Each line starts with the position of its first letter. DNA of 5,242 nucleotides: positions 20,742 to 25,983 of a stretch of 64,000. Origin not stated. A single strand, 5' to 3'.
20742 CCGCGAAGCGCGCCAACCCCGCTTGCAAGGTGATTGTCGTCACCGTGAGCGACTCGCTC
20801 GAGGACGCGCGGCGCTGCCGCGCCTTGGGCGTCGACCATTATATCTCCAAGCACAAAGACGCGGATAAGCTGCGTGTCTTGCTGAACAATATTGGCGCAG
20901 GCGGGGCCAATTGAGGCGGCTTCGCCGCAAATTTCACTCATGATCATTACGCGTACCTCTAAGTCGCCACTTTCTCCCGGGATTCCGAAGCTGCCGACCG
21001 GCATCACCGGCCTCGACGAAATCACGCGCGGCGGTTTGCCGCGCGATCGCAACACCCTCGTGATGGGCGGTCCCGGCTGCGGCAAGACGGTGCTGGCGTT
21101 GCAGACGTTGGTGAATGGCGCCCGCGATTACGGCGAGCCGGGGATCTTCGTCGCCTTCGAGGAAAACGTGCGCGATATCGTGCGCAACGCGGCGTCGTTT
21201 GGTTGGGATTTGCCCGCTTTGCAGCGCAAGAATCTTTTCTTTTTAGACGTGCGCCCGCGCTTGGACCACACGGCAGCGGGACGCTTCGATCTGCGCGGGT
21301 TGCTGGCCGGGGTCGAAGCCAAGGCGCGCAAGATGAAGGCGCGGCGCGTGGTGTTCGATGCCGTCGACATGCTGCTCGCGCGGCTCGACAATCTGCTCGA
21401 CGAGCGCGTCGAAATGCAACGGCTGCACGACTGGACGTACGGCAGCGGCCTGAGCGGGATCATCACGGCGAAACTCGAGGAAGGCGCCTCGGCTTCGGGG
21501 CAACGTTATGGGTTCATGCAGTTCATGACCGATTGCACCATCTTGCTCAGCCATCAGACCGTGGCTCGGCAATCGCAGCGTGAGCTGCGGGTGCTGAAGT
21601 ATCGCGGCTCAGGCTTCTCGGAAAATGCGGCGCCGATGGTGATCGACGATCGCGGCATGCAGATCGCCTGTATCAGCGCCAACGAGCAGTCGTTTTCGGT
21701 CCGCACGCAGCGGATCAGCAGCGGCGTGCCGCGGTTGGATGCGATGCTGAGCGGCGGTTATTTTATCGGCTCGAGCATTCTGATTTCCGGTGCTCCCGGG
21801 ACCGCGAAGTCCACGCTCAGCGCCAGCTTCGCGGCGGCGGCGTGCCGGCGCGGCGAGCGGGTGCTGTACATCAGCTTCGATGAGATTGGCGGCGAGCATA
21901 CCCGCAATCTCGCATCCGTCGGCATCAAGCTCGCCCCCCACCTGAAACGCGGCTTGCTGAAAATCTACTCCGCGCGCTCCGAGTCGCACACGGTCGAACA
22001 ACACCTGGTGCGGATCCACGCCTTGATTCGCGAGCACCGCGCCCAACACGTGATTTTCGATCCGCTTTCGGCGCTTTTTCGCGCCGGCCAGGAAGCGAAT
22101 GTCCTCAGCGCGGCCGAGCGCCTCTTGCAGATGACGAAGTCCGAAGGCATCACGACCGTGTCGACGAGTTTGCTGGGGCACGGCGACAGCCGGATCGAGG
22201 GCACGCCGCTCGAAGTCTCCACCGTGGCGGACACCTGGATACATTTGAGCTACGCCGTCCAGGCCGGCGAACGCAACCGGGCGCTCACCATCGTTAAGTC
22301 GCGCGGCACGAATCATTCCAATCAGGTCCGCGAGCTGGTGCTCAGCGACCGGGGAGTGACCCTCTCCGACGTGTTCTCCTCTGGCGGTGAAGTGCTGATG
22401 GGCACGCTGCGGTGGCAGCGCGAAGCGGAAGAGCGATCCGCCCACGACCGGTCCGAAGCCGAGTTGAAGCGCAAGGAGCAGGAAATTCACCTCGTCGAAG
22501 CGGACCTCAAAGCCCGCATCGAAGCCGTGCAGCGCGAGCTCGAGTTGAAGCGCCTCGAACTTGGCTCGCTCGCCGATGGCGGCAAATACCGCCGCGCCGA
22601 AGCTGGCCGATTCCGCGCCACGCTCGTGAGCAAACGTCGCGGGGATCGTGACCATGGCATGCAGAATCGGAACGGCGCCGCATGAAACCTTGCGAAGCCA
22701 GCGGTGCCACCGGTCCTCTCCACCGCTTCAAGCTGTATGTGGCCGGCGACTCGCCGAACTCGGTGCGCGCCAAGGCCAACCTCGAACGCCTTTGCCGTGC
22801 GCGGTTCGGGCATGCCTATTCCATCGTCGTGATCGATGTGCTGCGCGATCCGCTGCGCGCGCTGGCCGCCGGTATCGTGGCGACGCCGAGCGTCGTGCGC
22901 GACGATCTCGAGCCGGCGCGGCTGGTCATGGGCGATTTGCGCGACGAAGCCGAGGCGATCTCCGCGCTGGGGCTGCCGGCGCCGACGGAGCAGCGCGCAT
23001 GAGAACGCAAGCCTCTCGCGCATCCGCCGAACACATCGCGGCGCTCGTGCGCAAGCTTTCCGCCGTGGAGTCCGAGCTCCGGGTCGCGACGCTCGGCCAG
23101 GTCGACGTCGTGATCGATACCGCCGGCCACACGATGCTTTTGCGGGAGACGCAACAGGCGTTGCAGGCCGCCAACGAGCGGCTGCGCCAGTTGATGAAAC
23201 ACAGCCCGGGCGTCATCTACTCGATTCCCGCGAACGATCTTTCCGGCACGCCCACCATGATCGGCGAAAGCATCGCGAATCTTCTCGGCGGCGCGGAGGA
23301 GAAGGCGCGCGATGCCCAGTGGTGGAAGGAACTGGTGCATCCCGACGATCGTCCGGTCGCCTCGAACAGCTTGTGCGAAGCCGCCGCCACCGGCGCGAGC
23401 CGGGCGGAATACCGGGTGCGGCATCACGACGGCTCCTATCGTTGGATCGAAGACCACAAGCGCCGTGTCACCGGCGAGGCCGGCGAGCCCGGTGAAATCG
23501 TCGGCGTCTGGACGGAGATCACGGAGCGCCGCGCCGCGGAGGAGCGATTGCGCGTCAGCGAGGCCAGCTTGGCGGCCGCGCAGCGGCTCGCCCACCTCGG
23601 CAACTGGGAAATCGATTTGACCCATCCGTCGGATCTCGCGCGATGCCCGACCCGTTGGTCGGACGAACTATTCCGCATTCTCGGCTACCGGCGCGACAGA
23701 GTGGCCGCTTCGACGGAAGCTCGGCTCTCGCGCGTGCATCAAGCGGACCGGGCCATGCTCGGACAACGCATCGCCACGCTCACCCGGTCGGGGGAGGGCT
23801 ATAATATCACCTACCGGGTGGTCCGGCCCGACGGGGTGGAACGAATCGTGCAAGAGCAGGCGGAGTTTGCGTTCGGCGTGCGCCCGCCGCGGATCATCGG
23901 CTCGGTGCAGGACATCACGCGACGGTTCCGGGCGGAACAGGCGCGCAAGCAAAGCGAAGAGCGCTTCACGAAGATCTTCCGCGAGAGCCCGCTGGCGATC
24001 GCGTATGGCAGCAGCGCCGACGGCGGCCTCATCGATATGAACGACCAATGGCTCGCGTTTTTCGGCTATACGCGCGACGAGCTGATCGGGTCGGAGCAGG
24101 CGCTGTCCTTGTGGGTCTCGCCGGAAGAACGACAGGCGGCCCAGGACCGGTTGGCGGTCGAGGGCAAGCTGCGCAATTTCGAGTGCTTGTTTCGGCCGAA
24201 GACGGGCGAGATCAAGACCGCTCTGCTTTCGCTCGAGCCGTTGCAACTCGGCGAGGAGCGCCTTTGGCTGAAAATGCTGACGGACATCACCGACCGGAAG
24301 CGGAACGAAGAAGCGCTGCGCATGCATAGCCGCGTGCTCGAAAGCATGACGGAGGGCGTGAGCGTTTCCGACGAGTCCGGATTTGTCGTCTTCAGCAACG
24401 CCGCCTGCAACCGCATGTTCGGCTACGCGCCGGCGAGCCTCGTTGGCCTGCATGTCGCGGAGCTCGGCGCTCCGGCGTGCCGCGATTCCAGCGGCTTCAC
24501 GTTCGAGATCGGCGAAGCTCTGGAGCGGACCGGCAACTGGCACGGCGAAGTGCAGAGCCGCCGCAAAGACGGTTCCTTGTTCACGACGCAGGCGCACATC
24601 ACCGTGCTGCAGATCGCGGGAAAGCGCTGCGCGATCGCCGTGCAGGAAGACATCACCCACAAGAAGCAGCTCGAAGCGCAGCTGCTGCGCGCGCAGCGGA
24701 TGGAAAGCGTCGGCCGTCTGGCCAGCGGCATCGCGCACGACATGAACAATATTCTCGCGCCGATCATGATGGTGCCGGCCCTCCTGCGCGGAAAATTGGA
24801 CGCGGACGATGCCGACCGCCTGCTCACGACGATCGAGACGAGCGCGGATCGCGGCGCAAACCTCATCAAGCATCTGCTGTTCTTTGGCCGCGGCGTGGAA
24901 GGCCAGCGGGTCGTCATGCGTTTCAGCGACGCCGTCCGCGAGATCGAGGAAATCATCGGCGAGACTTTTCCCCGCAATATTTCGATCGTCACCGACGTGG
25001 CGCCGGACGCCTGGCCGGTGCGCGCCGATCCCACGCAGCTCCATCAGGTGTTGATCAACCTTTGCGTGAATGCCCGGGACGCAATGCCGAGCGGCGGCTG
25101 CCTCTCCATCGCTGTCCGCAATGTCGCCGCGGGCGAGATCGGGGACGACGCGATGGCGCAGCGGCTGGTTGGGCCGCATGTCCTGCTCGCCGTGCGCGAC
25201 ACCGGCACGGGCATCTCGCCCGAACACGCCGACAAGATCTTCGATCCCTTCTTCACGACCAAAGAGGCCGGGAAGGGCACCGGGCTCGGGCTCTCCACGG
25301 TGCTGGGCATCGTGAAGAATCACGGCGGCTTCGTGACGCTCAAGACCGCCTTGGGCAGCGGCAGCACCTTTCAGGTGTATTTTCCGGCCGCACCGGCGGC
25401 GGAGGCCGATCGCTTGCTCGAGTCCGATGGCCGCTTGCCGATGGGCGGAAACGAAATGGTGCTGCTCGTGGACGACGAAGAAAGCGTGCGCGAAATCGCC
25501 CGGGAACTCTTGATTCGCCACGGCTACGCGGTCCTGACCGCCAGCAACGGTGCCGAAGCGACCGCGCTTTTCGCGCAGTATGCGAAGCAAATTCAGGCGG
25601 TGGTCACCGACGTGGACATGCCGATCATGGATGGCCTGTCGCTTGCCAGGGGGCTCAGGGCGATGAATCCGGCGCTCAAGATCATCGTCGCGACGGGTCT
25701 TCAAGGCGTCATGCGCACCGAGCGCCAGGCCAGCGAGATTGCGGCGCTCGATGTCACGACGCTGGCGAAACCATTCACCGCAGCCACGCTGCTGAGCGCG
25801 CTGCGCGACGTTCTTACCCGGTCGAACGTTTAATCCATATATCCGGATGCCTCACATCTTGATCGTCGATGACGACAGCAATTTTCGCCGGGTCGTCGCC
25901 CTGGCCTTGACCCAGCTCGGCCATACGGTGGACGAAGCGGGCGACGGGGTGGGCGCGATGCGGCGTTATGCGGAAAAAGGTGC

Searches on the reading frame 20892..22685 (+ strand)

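Call 42: search_protein_families(library=pfam, max_evalue=0.0001, proteins=[window:20892-22685:+])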
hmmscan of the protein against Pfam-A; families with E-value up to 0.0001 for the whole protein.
window:20892-22685:+ (597 aa): 11 families
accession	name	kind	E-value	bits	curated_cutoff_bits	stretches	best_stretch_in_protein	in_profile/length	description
PF06745.19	ATPase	-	1.9e-87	292.9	26.6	2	35-258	2-226/231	KaiC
PF13481.12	AAA_25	-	6.2e-21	75.3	27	2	270-414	10-172/195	AAA domain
PF13191.12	AAA_16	-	3.1e-10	41.3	32.6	1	294-391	25-104/167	AAA ATPase domain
PF01695.23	IstB_IS21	-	2.2e-07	31.1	24.1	0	295-331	94-130/238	IstB-like ATP binding protein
PF03796.21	DnaB_C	-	1.3e-06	28.4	27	0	34-97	2-64/255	DnaB-like helicase C terminal domain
PF24883.2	NPHP3_N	-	5.3e-06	27.1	24.8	0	296-343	25-71/164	Nephrocystin 3, N-terminal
PF13521.12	AAA_28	-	1.3e-05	25.9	27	0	56-108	3-48/164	AAA domain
PF20720.3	nSTAND3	-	1.3e-05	25.4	27.2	0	296-328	20-52/155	Novel STAND NTPase 3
PF05625.17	PAXNEB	-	1.6e-05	24.5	28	0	274-340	18-85/366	PAXNEB protein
PF13401.12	AAA_22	-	1.7e-05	25.6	27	0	53-169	6-101/130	AAA domain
PF00154.27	RecA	-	2.5e-05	24.3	27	0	31-91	30-90/262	recA bacterial DNA recombination protein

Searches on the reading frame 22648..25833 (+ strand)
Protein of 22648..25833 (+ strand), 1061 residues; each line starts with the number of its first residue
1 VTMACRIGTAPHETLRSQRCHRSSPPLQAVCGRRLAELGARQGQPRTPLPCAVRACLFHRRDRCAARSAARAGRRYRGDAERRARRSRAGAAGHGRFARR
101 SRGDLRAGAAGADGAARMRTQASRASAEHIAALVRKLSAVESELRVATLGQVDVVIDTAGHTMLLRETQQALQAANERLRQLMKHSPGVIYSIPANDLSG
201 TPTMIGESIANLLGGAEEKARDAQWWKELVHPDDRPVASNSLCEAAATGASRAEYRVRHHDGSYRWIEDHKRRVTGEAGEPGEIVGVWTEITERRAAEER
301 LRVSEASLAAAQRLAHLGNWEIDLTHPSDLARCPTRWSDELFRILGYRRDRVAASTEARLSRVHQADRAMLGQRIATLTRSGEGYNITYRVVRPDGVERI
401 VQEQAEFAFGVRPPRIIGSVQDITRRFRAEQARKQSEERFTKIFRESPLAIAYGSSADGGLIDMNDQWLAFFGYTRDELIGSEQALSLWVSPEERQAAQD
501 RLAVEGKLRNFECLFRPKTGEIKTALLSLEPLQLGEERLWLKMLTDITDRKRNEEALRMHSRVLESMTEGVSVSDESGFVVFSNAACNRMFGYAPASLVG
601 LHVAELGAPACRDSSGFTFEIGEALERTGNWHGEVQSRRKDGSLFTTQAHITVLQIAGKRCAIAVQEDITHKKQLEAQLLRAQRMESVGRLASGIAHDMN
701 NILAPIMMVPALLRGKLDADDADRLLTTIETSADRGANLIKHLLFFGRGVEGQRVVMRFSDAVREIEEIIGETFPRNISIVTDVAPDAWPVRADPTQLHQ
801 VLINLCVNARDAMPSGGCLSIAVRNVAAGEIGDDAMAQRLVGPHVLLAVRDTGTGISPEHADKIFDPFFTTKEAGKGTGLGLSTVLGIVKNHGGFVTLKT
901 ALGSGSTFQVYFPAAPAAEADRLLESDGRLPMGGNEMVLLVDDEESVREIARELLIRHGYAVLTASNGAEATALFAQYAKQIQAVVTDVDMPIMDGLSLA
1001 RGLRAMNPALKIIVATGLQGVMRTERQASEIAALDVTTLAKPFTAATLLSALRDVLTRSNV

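Call 42: search_protein_families(library=pfam, max_evalue=0.0001, proteins=[window:22648-25833:+])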
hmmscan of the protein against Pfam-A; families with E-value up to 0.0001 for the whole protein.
window:22648-25833:+ (1061 aa): 9 families
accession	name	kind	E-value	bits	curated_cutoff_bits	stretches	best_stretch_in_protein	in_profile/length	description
PF08447.18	PAS_3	-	2.5e-39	133.8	25.6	2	207-287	6-88/89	PAS fold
PF13426.13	PAS_9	-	4.9e-23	81.8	27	2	569-670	2-102/103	PAS domain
PF02518.31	HATPase_c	-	7.2e-22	78.4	26.4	1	794-915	2-110/111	Histidine kinase-, DNA gyrase B-, and HSP90-like ATPase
PF08448.16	PAS_4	-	8.4e-21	74.7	23.1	2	445-552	2-110/110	PAS fold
PF00989.32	PAS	-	2.7e-18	66.5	22.6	1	561-669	4-113/113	PAS fold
PF00072.30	Response_reg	-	3.6e-18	66.2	30.2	1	938-1052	1-110/111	Response regulator receiver domain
PF13188.13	PAS_8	-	8.1e-10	38.7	21.8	0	438-484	1-43/65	PAS domain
PF00512.31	HisKA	-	5.1e-08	33.3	26.9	1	689-749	3-63/66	His Kinase A (phospho-acceptor) domain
PF12860.13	PAS_7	-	1.7e-07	31.8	27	0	564-674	1-112/115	PAS fold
